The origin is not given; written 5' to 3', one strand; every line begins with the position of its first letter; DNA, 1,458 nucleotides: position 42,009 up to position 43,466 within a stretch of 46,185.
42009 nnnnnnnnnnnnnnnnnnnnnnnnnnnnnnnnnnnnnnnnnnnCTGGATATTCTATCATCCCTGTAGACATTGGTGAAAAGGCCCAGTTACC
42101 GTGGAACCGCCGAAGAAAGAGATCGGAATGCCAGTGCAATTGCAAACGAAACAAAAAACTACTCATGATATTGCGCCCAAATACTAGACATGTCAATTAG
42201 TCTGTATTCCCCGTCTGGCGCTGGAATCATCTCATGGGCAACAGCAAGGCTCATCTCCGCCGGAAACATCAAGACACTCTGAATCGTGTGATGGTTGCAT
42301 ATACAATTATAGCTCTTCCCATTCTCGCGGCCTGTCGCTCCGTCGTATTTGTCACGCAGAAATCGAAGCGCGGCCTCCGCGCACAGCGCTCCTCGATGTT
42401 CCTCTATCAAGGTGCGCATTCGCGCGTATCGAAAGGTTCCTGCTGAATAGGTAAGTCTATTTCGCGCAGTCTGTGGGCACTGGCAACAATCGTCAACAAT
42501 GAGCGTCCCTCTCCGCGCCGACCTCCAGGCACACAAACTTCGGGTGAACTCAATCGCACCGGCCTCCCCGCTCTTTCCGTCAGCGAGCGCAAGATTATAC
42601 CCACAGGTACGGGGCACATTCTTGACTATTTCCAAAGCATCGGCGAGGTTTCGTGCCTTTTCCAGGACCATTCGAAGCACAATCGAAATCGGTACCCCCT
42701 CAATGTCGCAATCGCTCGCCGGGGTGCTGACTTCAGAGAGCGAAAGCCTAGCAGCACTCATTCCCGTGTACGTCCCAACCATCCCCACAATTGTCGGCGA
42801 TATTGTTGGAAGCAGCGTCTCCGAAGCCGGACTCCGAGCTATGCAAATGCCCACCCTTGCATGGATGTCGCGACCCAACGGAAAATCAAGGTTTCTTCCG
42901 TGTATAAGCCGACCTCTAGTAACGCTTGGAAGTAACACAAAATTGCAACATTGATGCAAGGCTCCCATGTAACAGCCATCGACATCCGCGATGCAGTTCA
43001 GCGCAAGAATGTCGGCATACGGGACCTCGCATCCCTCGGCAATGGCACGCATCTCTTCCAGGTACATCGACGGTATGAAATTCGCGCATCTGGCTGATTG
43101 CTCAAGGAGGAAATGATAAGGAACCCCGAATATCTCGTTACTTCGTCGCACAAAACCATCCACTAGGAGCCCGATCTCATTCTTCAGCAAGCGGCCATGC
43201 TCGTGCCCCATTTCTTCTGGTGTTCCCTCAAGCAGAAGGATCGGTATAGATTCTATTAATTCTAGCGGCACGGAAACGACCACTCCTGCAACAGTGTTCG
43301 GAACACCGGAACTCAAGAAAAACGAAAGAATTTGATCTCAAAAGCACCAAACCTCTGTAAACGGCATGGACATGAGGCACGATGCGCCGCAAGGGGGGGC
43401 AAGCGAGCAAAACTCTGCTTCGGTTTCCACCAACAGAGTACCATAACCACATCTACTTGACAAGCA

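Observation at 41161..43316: RiPP-like cluster with a PqqD RRE but no known maturase: C45 Ntn acyltransferase/peptidase + soluble S24/S26-like peptidase + PqqD + 28-aa peptide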

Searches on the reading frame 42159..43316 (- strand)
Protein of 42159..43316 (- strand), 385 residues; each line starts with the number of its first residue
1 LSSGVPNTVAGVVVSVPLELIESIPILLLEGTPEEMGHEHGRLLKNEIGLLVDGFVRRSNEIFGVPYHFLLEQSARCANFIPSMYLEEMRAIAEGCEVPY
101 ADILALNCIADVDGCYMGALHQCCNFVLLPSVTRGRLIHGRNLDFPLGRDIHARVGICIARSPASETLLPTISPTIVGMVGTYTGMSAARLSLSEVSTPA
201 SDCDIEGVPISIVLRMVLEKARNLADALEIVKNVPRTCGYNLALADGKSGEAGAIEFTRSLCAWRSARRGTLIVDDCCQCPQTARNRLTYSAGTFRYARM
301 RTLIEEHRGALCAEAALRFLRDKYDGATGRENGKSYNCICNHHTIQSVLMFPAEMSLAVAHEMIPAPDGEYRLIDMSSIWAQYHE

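Call 3: search_protein_families(library=pfam, proteins=[window:42159-43316:-], max_evalue=0.1)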
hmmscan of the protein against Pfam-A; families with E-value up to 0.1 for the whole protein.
window:42159-43316:- (385 aa): 1 family
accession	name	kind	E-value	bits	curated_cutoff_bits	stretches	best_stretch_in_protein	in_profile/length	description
PF03417.21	AAT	-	2.9e-13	50.4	23.2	1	206-355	69-214/225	Acyl-coenzyme A:6-aminopenicillanic acid acyl-transferase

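Call 5: search_protein_families(library=ncbifam, proteins=[window:42159-43316:-], max_evalue=0.1)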
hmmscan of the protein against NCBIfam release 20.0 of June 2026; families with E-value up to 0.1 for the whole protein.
window:42159-43316:- (385 aa): 1 family
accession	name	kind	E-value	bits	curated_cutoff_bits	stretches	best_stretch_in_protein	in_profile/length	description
NF040521.1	C45_proenzyme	subfamily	1.2e-45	156.3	85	1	30-356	1-312/313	C45 family autoproteolytic acyltransferase/hydrolase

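Call 7: find_encoding_contigs(protein=window:42159-43316:-, flank=10000, max_places=10)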
Protein window:42159-43316:- (385 aa): 1 contig read that carries it; 1 place shown.
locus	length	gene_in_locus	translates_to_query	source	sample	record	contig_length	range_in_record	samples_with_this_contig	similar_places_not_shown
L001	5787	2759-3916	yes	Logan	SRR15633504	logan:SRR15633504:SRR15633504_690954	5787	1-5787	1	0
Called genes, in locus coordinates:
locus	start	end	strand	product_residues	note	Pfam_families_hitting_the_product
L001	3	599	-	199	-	?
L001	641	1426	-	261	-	-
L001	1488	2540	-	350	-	-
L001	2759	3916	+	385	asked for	PF03417:AAT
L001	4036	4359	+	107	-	-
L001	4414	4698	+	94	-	PF05402:PqqD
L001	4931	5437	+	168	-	-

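Call 9: find_homologous_proteins(query=window:42159-43316:-, max_evalue=1e-10)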
Query window:42159-43316:- (385 aa): 39 proteins with E <= 1e-10 among 8000 candidates.
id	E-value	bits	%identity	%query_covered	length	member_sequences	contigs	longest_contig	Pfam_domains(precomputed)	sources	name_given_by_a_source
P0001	1.4e-259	879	100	100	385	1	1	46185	PF03417.22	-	-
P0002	7.1e-120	419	51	95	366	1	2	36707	PF03417.22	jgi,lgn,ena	-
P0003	1.3e-113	398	50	95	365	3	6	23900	PF03417.22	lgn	-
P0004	5.1e-108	380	48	92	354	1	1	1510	PF03417.22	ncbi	-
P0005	4.2e-107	377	47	95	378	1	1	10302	PF03417.22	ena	-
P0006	1.8e-105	371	50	93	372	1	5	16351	PF03417.22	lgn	-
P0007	2.0e-104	368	50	94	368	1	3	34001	PF03417.22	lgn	-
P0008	3.2e-103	364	48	95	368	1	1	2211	PF03417.22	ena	-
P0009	6.2e-100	353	47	94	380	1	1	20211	PF03417.22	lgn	-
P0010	4.0e-99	351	45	95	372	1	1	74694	-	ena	-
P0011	3.2e-97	344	46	94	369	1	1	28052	PF03417.22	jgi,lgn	-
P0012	4.3e-91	324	42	95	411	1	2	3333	-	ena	-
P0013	1.2e-87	313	44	95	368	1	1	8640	-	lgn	-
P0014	2.1e-87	312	42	95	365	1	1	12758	PF03417.22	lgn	-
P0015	3.9e-87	311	43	88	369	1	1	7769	PF03417.22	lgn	-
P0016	8.8e-81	290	40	94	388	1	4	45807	PF03417.22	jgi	-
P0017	4.3e-79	285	46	76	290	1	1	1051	PF03417.22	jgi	jgi:hypothetical protein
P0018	1.7e-74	270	39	89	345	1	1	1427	PF03417.22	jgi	jgi:hypothetical protein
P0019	2.0e-63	233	37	90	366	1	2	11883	PF03417.22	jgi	jgi:hypothetical protein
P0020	4.2e-60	222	35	90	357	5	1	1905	PF03417.22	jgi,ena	-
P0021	9.8e-60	221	37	89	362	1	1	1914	PF03417.22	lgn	-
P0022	6.7e-27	113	30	95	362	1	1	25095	PF03417.22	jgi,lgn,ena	-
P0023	2.5e-24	104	29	94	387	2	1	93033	PF03417.22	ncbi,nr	ncbi:MAG: hypothetical protein GXP25_19860 [Planctomycetes bacterium]|nr:hypothetical protein [Planc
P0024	1.5e-21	95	28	90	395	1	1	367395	PF03417.22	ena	-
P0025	7.2e-20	90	30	64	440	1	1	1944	PF03417.22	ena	-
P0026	2.1e-19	88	26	94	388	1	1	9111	PF03417.22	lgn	-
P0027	6.6e-19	87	31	70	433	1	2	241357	PF03417.22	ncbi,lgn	ncbi:MAG: C45 family autoproteolytic acyltransferase/hydrolase [Planctomycetota bacterium]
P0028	6.9e-19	87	30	70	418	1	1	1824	PF03417.22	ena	-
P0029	8.8e-18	83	28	60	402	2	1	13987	PF03417.22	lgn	-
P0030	2.1e-17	82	27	94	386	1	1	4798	PF03417.22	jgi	jgi:predicted choloylglycine hydrolase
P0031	1.8e-15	75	28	90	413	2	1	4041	PF03417.22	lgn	-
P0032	3.8e-15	74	31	46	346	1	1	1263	PF03417.22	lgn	-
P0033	3.4e-14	71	26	68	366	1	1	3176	PF03417.22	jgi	jgi:predicted choloylglycine hydrolase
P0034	6.8e-14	70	28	64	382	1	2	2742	PF03417.22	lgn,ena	-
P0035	9.6e-14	70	24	94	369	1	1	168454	PF03417.22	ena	-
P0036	5.6e-13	67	24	95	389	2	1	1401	PF03417.22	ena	-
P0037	1.8e-12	65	25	94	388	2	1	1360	PF03417.22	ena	-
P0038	3.5e-11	61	25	78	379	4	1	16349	PF03417.22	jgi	jgi:isopenicillin-N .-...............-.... protein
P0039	7.0e-11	60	24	96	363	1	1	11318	PF03417.22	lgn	-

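Call 11: find_related_loci(query=A1, collection=genome_contigs, flank=10000)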
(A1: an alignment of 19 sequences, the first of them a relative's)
Query A1 (385 aa) in genome_contigs; peptide patterns used: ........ (x = any residue, [..] = any of these).
58 stretches matched a pattern; 29 encode a relative of the query (tblastn E <= 1e-3); 29 distinct loci.
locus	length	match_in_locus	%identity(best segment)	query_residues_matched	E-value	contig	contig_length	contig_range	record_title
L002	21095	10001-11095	42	15-382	2e-91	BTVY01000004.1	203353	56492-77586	MAG: Candidatus Hydrogenedentota bacterium AMX-MBFR-82 DNA, sequence004, whole genome shotgun sequence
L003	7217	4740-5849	40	15-381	2e-84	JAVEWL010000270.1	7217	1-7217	MAG: FCB group bacterium isolate BF4_144 NODE_35413_length_7217_cov_4.669394_Biofilm4, whole genome shotgun sequence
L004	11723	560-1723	27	15-371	3e-30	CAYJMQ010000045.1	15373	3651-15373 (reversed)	MAG TPA_asm: uncultured bacterium isolate ERP125453_co1_10 genome assembly, contig: NODE_3992_length_15373_cov_7.421204,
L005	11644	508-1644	27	18-367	2e-28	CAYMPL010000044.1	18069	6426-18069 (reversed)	MAG TPA_asm: uncultured bacterium isolate binchicken_co248_740 genome assembly, contig: NODE_3350_length_18069_cov_6.858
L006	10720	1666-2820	26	22-377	1e-27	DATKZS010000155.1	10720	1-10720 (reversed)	MAG TPA_asm: bacterium isolate SMAG_U14251 k141_2536969, whole genome shotgun sequence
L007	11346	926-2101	26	8-380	3e-19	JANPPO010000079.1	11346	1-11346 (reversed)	MAG: Bdellovibrionales bacterium isolate VAR_83_metabat_287 VAR_83_k141_2501132, whole genome shotgun sequence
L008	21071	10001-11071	24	18-379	1e-18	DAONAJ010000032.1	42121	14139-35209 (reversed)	MAG TPA_asm: Spirochaetota bacterium isolate AMR_MDS_3976 NODE_656_length_42121_cov_7.022988, whole genome shotgun seque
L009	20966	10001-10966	25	76-381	2e-16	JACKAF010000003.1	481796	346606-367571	MAG: Bdellovibrionaceae bacterium isolate HK-STAS-BDEL_A-1 HK-STAS-BDEL_A-1_3, whole genome shotgun sequence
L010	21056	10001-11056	25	18-374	3e-16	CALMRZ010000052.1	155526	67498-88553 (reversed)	MAG TPA_asm: uncultured Spirochaetes bacterium isolate SRR5007357_bin.202_CONCOCT_v1.1_MAG genome assembly, contig: ERZ7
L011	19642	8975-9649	29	18-245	1e-15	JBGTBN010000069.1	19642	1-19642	MAG: Spirochaetota bacterium isolate JTS-AC98 k141_1874078, whole genome shotgun sequence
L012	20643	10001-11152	24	24-380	5e-15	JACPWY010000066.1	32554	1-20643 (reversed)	MAG: Deltaproteobacteria bacterium isolate NC_groundwater_823_Pr1_B-0.1um_55_34 Montesol18_Bp1_scaffold_1802756, whole g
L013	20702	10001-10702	26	18-255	1e-14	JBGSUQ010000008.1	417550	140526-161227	MAG: Spirochaetota bacterium isolate JTS-AC436 k141_382748, whole genome shotgun sequence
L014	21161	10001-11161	23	26-381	1e-12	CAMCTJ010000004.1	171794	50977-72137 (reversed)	MAG: Bdellovibrio sp. ZAP7 isolate MsE-30jul19-49 genome assembly, contig: MsE-30jul19-C84, whole genome shotgun sequenc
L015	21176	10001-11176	25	22-381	2e-12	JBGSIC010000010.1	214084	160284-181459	MAG: Bdellovibrionota bacterium isolate JTS-AC12 k141_512917, whole genome shotgun sequence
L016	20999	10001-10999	24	18-353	7e-13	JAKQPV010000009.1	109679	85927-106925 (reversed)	MAG: Spirochaetota bacterium isolate USMO_maxbin.118 k141_275470, whole genome shotgun sequence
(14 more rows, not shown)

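Call 12: find_related_loci(query=A1, collection=metagenome_contigs, flank=10000)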
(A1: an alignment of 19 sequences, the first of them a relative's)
Query A1 (385 aa) in metagenome_contigs; peptide patterns used: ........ (x = any residue, [..] = any of these).
87 stretches matched a pattern; 53 encode a relative of the query (tblastn E <= 1e-3); 52 distinct loci.
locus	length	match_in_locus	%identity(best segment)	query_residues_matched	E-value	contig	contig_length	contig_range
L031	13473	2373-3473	51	15-380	1e-125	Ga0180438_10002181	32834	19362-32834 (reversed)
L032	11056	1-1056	51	30-380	2e-122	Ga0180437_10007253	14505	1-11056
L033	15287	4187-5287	42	16-382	5e-97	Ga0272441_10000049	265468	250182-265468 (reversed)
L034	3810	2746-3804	44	11-361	6e-93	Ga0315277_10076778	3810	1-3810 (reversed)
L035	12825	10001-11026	36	27-371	2e-65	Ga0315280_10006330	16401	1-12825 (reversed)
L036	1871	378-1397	35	29-371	2e-67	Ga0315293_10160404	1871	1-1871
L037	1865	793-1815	35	27-371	4e-67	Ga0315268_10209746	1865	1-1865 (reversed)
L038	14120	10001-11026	35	27-371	2e-64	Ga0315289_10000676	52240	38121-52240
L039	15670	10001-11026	35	27-371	2e-64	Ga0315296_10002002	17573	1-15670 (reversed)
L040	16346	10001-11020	36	27-369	8e-64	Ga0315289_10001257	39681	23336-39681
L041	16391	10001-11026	37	27-371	5e-63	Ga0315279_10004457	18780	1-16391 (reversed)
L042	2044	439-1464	36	27-371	8e-62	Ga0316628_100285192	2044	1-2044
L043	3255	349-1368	34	29-371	5e-60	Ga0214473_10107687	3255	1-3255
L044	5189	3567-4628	34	29-385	2e-59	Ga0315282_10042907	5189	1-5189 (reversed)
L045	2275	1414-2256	37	29-311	1e-52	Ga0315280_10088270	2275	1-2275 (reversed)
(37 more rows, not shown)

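Call 17: search_protein_families(library=pfam, proteins=[L031:3561-3866:+, L031:4977-5303:+, L031:933-2261:+, L035:6857-8353:+, L035:8409-9962:+, L035:5319-6569:+, L038:12384-13070:+, L002:4788-6200:+, L002:7621-8727:+, L033:2342-4072:-], max_evalue=0.01)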
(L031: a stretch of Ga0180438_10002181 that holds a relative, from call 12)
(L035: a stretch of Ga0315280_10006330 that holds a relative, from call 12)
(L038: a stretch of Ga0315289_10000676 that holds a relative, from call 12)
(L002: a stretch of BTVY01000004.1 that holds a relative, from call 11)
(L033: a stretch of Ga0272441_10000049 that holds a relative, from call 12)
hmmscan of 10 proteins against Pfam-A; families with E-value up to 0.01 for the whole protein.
L031:3561-3866:+ (101 aa): 0 families

L031:4977-5303:+ (108 aa): 0 families

L031:933-2261:+ (442 aa): 1 family
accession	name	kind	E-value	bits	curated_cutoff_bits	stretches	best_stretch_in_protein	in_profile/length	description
PF04413.22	Glycos_transf_N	-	1.2e-27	97.1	23.9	1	46-223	3-174/179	3-Deoxy-D-manno-octulosonic-acid transferase (kdotransferase)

L035:6857-8353:+ (498 aa): 3 families
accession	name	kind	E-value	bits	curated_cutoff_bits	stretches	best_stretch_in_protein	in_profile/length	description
PF04055.27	Radical_SAM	-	1.4e-10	42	29.5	1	107-249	3-137/166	Radical SAM superfamily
PF13353.11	Fer4_12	-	1.6e-06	28.9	22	1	102-173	7-75/137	4Fe-4S single cluster domain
PF13186.11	SPASM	-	0.00025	21.7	21.5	1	358-424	1-67/67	Iron-sulfur cluster-binding domain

L035:8409-9962:+ (517 aa): 2 families
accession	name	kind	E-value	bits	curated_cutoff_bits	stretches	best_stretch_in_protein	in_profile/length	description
PF04055.27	Radical_SAM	-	1.7e-12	48.3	29.5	1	103-223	3-116/166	Radical SAM superfamily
PF13186.11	SPASM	-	0.0062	17.2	21.5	1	355-414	1-67/67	Iron-sulfur cluster-binding domain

L035:5319-6569:+ (416 aa): 6 families
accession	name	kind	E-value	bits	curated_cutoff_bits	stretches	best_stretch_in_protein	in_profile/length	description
PF04542.20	Sigma70_r2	-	3.5e-15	56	24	1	54-118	1-67/71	Sigma-70 region 2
PF24042.1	DUF7351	-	1.5e-09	38.3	31.2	1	228-364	4-132/177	Domain of unknown function (DUF7351)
PF08281.18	Sigma70_r4_2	-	1.9e-08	34.3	25.7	1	146-195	3-52/54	Sigma-70, region 4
PF04545.22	Sigma70_r4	-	2e-06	27.7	24.1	1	151-198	2-49/50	Sigma-70, region 4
PF07638.17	Sigma70_ECF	-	0.0023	18.3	21.1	1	132-201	115-183/185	ECF sigma factor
PF12760.12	Zn_ribbon_IS1595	-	0.0088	16.4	25.4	0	299-334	19-45/46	Transposase zinc-ribbon domain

L038:12384-13070:+ (228 aa): 6 families
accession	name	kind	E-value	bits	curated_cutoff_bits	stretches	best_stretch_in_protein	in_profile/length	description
PF00717.28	Peptidase_S24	-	1.8e-27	95.8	23.3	1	105-216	1-115/116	Peptidase S24-like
PF13560.12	HTH_31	-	3.2e-08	34.2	27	1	8-63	2-58/64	Helix-turn-helix domain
PF01381.28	HTH_3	-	3.7e-08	33.7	23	1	17-64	6-53/55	Helix-turn-helix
PF10502.14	Peptidase_S26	-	0.00095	19.6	22.9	1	140-177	26-67/168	Signal peptidase, peptidase S26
PF12844.13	HTH_19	-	0.0018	18.6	30.2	1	9-68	1-60/64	Helix-turn-helix domain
PF00440.29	TetR_N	-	0.0078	16.4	24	0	21-43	17-39/47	Bacterial regulatory proteins, tetR family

L002:4788-6200:+ (470 aa): 1 family
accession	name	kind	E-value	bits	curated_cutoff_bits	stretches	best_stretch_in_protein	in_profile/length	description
PF14907.12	NTP_transf_5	-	4.1e-20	72.8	31.2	1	55-303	7-245/249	Uncharacterised nucleotidyltransferase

L002:7621-8727:+ (368 aa): 3 families
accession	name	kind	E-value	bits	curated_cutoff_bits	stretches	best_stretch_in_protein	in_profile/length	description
PF14606.12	Lipase_GDSL_3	-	2.6e-44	152.1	27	1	183-355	3-176/178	GDSL-like Lipase/Acylhydrolase family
PF14607.12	GxDLY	-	8e-32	110.5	27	1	28-171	2-146/146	N-terminus of Esterase_SGNH_hydro-type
PF13472.12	Lipase_GDSL_2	-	0.00026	22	32.9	1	186-277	1-106/178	GDSL-like Lipase/Acylhydrolase family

L033:2342-4072:- (576 aa): 6 families
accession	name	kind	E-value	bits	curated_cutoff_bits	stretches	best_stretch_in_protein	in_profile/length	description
PF00005.33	ABC_tran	-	3e-30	106.1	25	1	372-517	1-137/137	ABC transporter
PF00664.28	ABC_membrane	-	1.1e-29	104.5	28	1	41-310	3-274/274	ABC transporter transmembrane region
PF13304.12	AAA_21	-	8.3e-09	36.4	27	1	483-547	232-300/304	AAA domain, putative AbiEii toxin, Type IV TA system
PF02463.25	SMC_N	-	3.7e-05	23.7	40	1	384-554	26-206/220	RecF/RecN/SMC N terminal domain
PF13555.12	AAA_29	-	0.0029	17.8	27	1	377-400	17-40/61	P-loop containing region of AAA domain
PF13191.12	AAA_16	-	0.0039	18.1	32.6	0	382-536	24-160/167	AAA ATPase domain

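Call 20: find_encoding_contigs(protein=P0010, flank=10000, max_places=2)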
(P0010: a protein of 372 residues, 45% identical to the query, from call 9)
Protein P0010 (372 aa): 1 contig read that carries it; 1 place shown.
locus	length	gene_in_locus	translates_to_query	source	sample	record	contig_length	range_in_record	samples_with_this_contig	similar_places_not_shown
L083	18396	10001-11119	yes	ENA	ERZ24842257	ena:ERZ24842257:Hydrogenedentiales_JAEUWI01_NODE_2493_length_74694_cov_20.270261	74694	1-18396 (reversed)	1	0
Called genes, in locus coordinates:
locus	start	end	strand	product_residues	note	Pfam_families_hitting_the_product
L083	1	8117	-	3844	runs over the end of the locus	PF18998:Flg_new_2, PF16403:Bact_surface_Ig-like, PF18998:Flg_new_2 (weak), PF12799:LRR_4 (weak), PF12799:LRR_4, PF20148:DUF6531, PF05593:RHS_repeat (weak), PF25023:TEN_YD-shell, +1 more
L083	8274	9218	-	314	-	-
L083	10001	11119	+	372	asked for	-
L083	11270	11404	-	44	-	-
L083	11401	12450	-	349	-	PF01075:Glyco_transf_9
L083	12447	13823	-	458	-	PF14907:NTP_transf_5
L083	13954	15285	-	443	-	PF04413:Glycos_transf_N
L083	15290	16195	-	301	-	-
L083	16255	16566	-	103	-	-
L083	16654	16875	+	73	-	-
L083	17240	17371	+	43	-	-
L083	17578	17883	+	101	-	PF05402:PqqD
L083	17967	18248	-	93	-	PF05635:23S_rRNA_IVP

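Call 21: find_encoding_contigs(protein=P0007, flank=10000, max_places=2)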
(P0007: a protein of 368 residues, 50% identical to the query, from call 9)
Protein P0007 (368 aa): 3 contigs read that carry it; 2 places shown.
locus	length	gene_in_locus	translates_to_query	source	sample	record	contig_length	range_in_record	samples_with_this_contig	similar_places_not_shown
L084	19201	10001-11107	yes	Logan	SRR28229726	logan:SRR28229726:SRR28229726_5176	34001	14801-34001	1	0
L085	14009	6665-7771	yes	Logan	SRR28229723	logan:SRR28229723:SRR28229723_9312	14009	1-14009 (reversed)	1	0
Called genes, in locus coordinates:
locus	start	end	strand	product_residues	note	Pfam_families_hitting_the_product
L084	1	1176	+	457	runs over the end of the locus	PF05137:PilN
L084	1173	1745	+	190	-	PF04350:PilO (weak), PF10741:T2SSM_b (weak)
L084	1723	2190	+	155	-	-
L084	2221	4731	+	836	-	-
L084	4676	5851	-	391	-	PF00482:T2SSF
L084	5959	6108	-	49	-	-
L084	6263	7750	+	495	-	PF05157:MshEN, PF00437:T2SSE, PF13401:AAA_22 (weak)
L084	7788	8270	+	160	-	-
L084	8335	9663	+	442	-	PF13416:SBP_bac_8, PF01547:SBP_bac_1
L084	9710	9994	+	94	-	PF05402:PqqD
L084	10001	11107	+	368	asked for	PF03417:AAT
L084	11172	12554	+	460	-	PF00483:NTP_transferase, PF12804:NTP_transf_3, PF25087:GMPPB_C (faint), PF00132:Hexapep (weak)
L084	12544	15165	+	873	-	PF10142:PhoPQ_related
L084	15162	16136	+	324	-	-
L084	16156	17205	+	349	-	PF07610:DUF1573, PF22544:HYDIN_VesB_CFA65-like_Ig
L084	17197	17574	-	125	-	-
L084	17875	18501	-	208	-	-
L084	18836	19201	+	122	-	?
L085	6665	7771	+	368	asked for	PF03417:AAT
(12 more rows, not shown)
